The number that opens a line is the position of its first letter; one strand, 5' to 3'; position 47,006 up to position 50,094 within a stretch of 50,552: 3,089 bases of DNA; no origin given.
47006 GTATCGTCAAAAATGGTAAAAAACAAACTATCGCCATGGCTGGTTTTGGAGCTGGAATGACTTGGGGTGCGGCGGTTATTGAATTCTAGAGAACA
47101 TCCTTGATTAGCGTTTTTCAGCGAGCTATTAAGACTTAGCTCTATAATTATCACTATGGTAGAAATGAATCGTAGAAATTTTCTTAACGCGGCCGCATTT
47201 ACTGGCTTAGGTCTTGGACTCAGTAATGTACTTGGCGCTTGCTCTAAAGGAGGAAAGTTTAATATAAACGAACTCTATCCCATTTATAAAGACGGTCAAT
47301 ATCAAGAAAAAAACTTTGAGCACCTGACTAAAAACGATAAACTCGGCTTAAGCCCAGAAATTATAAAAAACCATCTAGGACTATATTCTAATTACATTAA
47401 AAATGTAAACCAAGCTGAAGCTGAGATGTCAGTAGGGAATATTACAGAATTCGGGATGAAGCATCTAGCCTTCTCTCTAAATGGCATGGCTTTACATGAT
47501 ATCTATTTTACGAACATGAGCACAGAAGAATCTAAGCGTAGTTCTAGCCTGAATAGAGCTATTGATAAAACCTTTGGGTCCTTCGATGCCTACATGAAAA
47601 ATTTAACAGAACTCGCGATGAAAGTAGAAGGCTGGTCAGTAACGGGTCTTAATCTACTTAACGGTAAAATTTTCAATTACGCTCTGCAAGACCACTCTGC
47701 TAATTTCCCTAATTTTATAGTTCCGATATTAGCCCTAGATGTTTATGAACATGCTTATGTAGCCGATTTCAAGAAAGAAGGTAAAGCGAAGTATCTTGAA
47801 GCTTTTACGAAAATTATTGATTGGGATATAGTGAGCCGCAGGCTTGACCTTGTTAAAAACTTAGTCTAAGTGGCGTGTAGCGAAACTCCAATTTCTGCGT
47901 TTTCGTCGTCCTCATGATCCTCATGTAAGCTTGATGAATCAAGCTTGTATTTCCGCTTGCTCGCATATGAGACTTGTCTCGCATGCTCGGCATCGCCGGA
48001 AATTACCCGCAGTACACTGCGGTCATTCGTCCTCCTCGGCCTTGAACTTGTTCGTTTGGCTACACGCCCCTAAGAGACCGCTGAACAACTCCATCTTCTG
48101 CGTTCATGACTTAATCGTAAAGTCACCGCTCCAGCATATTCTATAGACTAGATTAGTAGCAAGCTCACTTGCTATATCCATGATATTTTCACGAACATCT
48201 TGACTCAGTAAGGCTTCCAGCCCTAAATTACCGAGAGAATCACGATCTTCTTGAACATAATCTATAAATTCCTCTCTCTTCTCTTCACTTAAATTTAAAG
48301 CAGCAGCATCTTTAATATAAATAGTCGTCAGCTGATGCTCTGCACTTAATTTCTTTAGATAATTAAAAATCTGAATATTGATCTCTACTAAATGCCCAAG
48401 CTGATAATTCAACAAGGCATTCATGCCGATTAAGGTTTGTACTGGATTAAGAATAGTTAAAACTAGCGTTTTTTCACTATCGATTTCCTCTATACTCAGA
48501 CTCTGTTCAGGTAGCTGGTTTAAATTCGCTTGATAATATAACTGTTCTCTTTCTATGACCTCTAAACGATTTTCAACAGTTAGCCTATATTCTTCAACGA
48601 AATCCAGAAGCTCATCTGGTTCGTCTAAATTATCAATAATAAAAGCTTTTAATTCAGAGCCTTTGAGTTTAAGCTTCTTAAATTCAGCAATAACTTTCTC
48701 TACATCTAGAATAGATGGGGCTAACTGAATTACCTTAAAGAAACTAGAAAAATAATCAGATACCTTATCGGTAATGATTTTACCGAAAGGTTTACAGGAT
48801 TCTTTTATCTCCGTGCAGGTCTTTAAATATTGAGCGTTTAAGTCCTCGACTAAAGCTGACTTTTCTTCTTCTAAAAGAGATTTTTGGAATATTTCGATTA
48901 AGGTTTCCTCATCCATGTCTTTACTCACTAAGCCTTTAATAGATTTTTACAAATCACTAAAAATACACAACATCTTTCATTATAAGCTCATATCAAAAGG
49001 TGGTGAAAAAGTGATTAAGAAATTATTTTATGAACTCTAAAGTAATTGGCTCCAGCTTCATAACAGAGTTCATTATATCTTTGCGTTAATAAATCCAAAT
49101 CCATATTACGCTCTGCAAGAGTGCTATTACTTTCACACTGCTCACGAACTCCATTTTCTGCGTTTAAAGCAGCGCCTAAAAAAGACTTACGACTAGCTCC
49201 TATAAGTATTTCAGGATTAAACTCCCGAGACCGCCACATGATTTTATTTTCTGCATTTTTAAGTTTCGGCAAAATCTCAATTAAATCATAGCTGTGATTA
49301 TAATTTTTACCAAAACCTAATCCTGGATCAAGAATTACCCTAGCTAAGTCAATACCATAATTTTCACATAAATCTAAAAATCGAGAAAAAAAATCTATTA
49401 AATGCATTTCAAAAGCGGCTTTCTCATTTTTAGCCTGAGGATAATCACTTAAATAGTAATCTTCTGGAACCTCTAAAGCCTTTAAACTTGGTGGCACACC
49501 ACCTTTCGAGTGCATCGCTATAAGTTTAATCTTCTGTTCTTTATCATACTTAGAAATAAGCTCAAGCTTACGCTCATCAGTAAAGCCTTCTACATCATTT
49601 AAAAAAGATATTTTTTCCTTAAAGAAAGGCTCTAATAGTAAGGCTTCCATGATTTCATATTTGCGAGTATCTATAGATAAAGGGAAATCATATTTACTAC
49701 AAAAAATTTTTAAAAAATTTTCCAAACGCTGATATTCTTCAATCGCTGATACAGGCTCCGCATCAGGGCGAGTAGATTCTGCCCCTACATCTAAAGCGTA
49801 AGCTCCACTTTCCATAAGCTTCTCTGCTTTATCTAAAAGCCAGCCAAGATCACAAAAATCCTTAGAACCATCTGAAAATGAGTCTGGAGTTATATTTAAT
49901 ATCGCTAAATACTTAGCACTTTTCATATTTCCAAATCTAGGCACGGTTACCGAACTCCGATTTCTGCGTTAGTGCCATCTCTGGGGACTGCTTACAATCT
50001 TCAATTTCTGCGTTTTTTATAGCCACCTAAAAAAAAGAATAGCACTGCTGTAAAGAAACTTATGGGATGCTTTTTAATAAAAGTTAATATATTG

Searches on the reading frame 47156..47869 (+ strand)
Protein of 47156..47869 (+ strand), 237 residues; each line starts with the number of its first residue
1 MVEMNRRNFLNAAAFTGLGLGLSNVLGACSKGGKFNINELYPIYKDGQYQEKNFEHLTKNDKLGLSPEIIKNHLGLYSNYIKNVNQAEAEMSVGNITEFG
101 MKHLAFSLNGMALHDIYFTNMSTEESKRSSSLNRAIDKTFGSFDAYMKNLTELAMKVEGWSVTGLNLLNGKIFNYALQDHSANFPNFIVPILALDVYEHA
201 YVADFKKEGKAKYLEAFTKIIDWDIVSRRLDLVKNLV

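Call 16: search_protein_families(library=ncbifam, proteins=[window:47156-47869:+])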
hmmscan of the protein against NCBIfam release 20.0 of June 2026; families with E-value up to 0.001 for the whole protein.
window:47156-47869:+ (237 aa): 3 families
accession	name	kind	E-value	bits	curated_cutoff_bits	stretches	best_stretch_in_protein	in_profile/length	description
NF041312.1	Superox_dis_Halo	equivalog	1.9e-18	67.2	300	1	79-233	31-191/196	superoxide dismutase [Mn]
NF007832.0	PRK10543.1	equivalog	2.5e-12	46.7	348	1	112-231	72-192/193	superoxide dismutase [Fe]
NF008177.0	PRK10925.1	equivalog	6.9e-09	35.8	363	1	109-230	77-202/206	superoxide dismutase [Mn]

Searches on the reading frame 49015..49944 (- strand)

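Call 16: search_protein_families(library=ncbifam, proteins=[window:49015-49944:-])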
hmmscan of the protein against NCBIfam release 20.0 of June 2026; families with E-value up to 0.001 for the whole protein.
window:49015-49944:- (309 aa): 7 families
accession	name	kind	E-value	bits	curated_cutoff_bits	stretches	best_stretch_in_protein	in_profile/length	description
TIGR01496.1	DHPS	equivalog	3.1e-47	161.4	162.6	1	13-307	3-245/258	dihydropteroate synthase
NF008625.0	PRK11613.1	equivalog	3.5e-31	108.4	455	1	9-264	14-232/282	dihydropteroate synthase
NF000296.1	Sul3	exception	9.5e-24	84.4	475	1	11-263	3-221/263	sulfonamide-resistant dihydropteroate synthase Sul3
NF033502.0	Sul4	exception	2.1e-19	70.1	600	2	13-123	8-115/277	sulfonamide-resistant dihydropteroate synthase Sul4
NF000295.1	Sul2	exception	5.4e-17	62.4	575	1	8-146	3-130/271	sulfonamide-resistant dihydropteroate synthase Sul2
NF000294.1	Sul1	exception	8.6e-15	55.2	600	1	13-260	4-218/278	sulfonamide-resistant dihydropteroate synthase Sul1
NF005719.0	PRK07535.1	domain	4e-05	22.9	259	1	38-151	29-130/268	methyltetrahydrofolate:corrinoid/iron-sulfur protein methyltransferase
